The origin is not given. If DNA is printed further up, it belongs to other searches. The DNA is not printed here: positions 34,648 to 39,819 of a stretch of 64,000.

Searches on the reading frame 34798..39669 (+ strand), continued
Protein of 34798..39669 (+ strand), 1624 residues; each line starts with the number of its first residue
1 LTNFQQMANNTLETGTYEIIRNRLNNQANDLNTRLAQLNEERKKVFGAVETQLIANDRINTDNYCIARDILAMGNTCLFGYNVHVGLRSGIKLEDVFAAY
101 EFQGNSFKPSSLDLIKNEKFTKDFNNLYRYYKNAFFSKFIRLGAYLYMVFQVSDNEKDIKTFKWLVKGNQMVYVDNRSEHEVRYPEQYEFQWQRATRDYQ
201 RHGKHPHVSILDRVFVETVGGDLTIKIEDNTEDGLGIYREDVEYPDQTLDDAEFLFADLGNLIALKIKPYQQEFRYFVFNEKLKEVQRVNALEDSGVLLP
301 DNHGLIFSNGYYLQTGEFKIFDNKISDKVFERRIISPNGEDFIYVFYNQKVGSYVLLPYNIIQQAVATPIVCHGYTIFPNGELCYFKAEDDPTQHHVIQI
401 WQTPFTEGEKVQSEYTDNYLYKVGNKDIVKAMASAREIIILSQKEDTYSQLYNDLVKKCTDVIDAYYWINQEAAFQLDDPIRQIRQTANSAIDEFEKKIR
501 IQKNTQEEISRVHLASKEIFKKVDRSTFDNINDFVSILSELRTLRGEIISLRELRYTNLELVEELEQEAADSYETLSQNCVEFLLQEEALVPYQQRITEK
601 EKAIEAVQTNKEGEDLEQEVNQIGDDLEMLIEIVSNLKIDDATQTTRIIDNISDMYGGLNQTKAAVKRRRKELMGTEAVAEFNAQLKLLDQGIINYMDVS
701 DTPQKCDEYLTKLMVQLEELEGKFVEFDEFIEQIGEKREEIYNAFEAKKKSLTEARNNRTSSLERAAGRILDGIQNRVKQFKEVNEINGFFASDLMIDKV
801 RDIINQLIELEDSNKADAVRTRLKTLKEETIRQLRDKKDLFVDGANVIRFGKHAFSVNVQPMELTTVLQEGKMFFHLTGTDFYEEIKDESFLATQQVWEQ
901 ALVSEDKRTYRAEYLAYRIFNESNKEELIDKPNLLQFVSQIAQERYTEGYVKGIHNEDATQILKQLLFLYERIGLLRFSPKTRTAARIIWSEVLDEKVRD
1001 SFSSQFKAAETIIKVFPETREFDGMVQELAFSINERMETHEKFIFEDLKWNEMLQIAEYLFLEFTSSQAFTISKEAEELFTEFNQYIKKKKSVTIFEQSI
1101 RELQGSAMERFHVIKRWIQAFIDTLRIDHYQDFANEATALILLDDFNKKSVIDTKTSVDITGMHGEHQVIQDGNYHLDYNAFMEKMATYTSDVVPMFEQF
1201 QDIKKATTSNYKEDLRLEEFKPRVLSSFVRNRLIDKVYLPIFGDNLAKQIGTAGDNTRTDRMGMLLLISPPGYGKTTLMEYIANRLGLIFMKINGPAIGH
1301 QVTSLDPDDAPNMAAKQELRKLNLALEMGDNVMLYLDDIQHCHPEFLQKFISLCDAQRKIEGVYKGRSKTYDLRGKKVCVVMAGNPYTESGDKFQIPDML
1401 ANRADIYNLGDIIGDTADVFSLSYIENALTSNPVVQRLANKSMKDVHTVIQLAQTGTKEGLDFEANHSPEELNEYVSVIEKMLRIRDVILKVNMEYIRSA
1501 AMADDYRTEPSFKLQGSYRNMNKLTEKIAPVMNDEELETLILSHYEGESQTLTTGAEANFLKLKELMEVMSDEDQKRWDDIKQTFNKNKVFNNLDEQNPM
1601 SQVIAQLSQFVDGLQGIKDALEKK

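Call 56: search_protein_families(library=pfam, proteins=[L011:5374-6087:+, L011:4965-5357:+, L011:3959-4753:-, L011:6468-7091:+, L011:15016-15657:+], max_evalue=0.01)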
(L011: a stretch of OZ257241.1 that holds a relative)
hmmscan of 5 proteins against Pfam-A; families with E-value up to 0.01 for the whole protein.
L011:5374-6087:+ (238 aa): 2 families
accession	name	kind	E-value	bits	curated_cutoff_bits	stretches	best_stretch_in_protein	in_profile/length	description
PF04012.17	PspA_IM30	-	3.9e-41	141.5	33.9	1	2-231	1-217/220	PspA/IM30 family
PF07926.17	TPR_MLP1_2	-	0.0012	19.3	36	1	58-154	7-103/129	TPR/MLP1/MLP2-like protein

L011:4965-5357:+ (131 aa): 3 families
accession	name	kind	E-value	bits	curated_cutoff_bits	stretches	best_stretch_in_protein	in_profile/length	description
PF22550.1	CesT_Tir_1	-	4.2e-54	182.5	27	1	1-129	1-129/131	CesT_Tir_1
PF10722.14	YbjN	-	3.6e-06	27.7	22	1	6-125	3-124/126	Putative bacterial sensory transduction regulator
PF05932.18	CesT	-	0.00021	21.8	22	1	19-114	12-111/119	Tir chaperone protein (CesT) family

L011:3959-4753:- (264 aa): 5 families
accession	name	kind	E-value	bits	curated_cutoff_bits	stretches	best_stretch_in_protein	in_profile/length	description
PF00717.28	Peptidase_S24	-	5.2e-10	39.5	23.3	1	133-217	31-106/116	Peptidase S24-like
PF01381.28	HTH_3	-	9.9e-10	38.8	23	1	10-61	4-55/55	Helix-turn-helix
PF12844.13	HTH_19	-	2.2e-09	37.5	30.2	1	4-65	1-62/64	Helix-turn-helix domain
PF13560.12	HTH_31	-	5.4e-05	23.9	27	1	7-60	6-60/64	Helix-turn-helix domain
PF13744.12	HTH_37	-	0.00062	20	27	1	5-60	21-77/80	Helix-turn-helix domain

L011:6468-7091:+ (208 aa): 0 families

L011:15016-15657:+ (214 aa): 1 family
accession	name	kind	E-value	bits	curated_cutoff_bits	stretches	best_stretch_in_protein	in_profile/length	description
PF13785.11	DUF4178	-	1.1e-18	68.1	25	1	61-202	3-134/136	Domain of unknown function (DUF4178)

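Call 72: search_dna_similar(query=window:34816-39669:+, collection=plasmids, mode=protein, max_rows=15)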
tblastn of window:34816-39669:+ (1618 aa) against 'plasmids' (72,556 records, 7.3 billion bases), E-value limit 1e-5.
Records with a match: 13; places in all: 13; records where one place covers at least 80% of the query: 13.
Best place of each record, by identity: <60% 13.
By first word of the organism name: Streptomyces 3; Proteus 2; Deinococcus 2; Hymenobacter 1; Pseudomonas 1; Nonomuraea 1; Photobacterium 1; Vibrio 1; Halomonas 1.
By predicted mobility (MOB-suite, as given by PLSDB): non-mobilizable 10; mobilizable 3.
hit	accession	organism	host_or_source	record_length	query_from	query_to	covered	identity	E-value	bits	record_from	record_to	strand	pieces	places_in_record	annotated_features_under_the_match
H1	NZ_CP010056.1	Hymenobacter sp. DG25B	single cell,soil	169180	6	1618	100%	51.7%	0e+0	1779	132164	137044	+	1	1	DNA repair ATPase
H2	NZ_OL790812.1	Proteus mirabilis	-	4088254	7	1612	99%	41.8%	0e+0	1284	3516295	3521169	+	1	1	none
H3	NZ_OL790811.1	Proteus mirabilis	-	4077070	7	1612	99%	41.8%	0e+0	1284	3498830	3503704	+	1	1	none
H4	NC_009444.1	Pseudomonas fluorescens SBW25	-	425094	7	1611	99%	40.2%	0e+0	1215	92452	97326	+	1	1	DNA repair ATPase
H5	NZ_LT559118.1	Nonomuraea gerenzanensis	-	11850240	6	1606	99%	40.1%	0e+0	1229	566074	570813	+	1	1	none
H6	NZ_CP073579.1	Photobacterium sp. GJ3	-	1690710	7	1602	99%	40.0%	0e+0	1211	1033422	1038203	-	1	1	record has no annotation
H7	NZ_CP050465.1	Vibrio campbellii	single cell,seawater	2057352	7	1602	99%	39.7%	0e+0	1209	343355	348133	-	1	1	none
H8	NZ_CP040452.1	Halomonas sp. PA16-9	-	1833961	3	1608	99%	38.3%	0e+0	1203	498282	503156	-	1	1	none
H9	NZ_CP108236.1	Streptomyces sp. NBC_00080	-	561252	6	1617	100%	37.1%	0e+0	1175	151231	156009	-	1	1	DNA repair ATPase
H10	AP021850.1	Deinococcus grandis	-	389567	9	1608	99%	36.9%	0e+0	1114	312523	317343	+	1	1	hypothetical protein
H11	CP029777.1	Deinococcus actinosclerus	mixed culture,wastewater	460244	9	1608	99%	36.3%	0e+0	1081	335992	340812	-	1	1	DNA repair protein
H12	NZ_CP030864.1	Streptomyces globosus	cell culture,environment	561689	7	1579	97%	34.5%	0e+0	929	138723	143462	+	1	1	DNA repair ATPase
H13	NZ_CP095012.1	Streptomyces sp. 2P-4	cell culture,mudflats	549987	7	1579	97%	34.5%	0e+0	927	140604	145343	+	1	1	DNA repair ATPase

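Call 73: search_dna_similar(query=window:34816-39669:+, collection=phages, mode=protein, max_rows=10)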
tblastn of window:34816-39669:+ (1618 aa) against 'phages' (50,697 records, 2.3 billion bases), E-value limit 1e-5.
No match.

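Call 74: get_annotated_region(hit=H4, flank=7000)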
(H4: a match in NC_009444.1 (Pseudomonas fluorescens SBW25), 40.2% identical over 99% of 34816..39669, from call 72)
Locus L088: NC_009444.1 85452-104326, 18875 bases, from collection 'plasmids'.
description: Pseudomonas fluorescens SBW25 plasmid pQBR103, complete sequence
organism: Pseudomonas fluorescens SBW25 (NCBI taxid 216595)
taxonomy: Bacteria; Pseudomonadota; Gammaproteobacteria; Pseudomonadales; Pseudomonadaceae; Pseudomonas; Pseudomonas fluorescens; Pseudomonas fluorescens SBW25
host: -; source: -; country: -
typing (MOB-suite, as given by PLSDB): non-mobilizable; replicon rep_cluster_1081; mating-pair formation MPF_I
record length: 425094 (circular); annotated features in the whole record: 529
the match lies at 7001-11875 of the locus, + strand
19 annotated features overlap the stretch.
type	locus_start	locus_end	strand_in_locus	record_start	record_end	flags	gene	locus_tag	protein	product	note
CDS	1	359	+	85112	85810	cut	-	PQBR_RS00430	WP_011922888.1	PspA/IM30 family protein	-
CDS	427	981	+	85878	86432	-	-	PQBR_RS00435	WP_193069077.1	rhomboid family intramembrane serine protease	-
CDS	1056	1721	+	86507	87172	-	-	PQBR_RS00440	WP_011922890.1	DUF2491 family protein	-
CDS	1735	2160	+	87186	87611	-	-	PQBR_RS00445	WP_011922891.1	DUF350 domain-containing protein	-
CDS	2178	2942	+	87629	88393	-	-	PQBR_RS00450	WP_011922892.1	DUF1190 domain-containing protein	-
CDS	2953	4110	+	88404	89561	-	-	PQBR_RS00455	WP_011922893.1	glutathionylspermidine synthase family protein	-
CDS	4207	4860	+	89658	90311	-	-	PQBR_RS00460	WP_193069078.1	hypothetical protein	-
CDS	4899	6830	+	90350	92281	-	-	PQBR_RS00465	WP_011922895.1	SPFH domain-containing protein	-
CDS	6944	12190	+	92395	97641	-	-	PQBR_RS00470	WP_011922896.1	DNA repair ATPase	-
CDS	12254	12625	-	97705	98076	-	-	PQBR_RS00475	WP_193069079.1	histone-like nucleoid-structuring protein, MvaT/MvaU family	GO:0071824 - protein-DNA complex organization [Evidence IEA]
CDS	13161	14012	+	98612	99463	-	-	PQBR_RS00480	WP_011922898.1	hypothetical protein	-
CDS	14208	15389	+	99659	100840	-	-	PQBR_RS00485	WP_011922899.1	C2H2-type zinc finger protein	-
CDS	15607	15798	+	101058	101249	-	-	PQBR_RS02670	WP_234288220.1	hypothetical protein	-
CDS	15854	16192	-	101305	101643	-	-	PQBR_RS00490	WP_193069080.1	hypothetical protein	-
CDS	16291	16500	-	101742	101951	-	-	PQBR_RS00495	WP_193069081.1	hypothetical protein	-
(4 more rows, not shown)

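Call 75: get_annotated_region(hit=H9, flank=7000)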
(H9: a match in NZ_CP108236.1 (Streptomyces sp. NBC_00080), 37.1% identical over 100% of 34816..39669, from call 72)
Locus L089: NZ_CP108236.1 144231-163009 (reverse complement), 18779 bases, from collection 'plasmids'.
description: Streptomyces sp. NBC_00080 plasmid unnamed1, complete sequence
organism: Streptomyces sp. NBC_00080 (NCBI taxid 2975645)
taxonomy: Bacteria; Actinomycetota; Actinomycetes; Kitasatosporales; Streptomycetaceae; Streptomyces; Streptomyces sp. NBC 00080
host: -; source: -; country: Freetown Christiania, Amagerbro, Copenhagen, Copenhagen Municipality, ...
typing (MOB-suite, as given by PLSDB): non-mobilizable; replicon rep_cluster_43
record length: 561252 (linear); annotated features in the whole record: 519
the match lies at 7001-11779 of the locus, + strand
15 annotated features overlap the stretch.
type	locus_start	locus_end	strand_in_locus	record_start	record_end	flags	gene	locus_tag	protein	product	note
CDS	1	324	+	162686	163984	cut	-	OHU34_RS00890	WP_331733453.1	ArsB/NhaD family transporter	-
CDS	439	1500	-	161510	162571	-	-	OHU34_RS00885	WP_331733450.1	helix-turn-helix domain-containing protein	-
CDS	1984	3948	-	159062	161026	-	-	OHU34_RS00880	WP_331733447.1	NAD-binding protein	GO:0006813 - potassium ion transport [Evidence IEA]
CDS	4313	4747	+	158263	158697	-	-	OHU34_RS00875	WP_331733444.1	hypothetical protein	-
CDS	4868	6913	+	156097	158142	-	-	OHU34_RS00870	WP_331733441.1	flotillin family protein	-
CDS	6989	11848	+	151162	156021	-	-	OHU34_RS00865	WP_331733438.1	DNA repair ATPase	-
CDS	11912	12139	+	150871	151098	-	-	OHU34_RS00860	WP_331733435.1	hypothetical protein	-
CDS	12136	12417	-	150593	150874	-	-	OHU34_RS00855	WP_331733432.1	hypothetical protein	-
CDS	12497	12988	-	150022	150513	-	-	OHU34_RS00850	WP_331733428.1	CBS domain-containing protein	-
CDS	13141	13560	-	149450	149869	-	-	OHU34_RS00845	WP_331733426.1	hypothetical protein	-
CDS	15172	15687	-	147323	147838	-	-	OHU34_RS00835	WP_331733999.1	hypothetical protein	-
CDS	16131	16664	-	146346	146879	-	-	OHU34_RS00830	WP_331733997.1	TerD family protein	-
CDS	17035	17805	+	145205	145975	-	-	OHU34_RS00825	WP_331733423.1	hypothetical protein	-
CDS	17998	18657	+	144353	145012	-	-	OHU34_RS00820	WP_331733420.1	superoxide dismutase family protein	-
CDS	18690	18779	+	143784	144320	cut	-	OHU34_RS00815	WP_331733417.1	copper resistance protein CopC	-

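Call 76: get_annotated_region(hit=H1, flank=7000)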
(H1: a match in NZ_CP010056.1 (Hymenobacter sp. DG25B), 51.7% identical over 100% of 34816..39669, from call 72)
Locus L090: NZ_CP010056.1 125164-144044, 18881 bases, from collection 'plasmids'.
description: Hymenobacter sp. DG25B plasmid unnamed, complete sequence
organism: Hymenobacter sp. DG25B (NCBI taxid 1385664)
taxonomy: Bacteria; Bacteroidota; Cytophagia; Cytophagales; Hymenobacteraceae; Hymenobacter; Hymenobacter sp. DG25B
host: -; source: single cell,soil; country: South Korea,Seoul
typing (MOB-suite, as given by PLSDB): non-mobilizable
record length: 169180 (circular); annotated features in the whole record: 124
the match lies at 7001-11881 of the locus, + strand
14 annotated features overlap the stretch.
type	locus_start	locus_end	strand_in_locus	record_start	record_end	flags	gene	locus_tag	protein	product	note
CDS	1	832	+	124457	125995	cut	-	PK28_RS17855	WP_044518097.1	glycoside hydrolase family 32 protein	-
CDS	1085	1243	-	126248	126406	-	-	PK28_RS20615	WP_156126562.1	hypothetical protein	-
CDS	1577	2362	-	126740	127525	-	-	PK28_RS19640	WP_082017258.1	LexA family transcriptional regulator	-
CDS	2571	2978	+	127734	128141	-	-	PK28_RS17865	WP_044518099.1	molecular chaperone Tir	-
CDS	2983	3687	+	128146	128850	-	-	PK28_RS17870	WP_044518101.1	PspA/IM30 family protein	-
CDS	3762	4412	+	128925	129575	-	-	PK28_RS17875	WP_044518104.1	DUF1449 family protein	-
CDS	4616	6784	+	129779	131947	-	-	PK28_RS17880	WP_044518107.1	hypothetical protein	-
CDS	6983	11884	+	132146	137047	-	-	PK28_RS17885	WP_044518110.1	DNA repair ATPase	-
CDS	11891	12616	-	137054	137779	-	-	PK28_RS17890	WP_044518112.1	LytTR family DNA-binding domain-containing protein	-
CDS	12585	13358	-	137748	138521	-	-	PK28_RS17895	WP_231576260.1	histidine kinase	GO:0000160 - phosphorelay signal transduction system [Evidence IEA]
CDS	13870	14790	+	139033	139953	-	-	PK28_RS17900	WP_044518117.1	ABC transporter ATP-binding protein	-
CDS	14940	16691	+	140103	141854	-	-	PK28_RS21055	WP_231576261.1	hypothetical protein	-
CDS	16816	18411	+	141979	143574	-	-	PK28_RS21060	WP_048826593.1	M1 family aminopeptidase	-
CDS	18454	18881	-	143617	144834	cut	-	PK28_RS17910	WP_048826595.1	ATP-binding protein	-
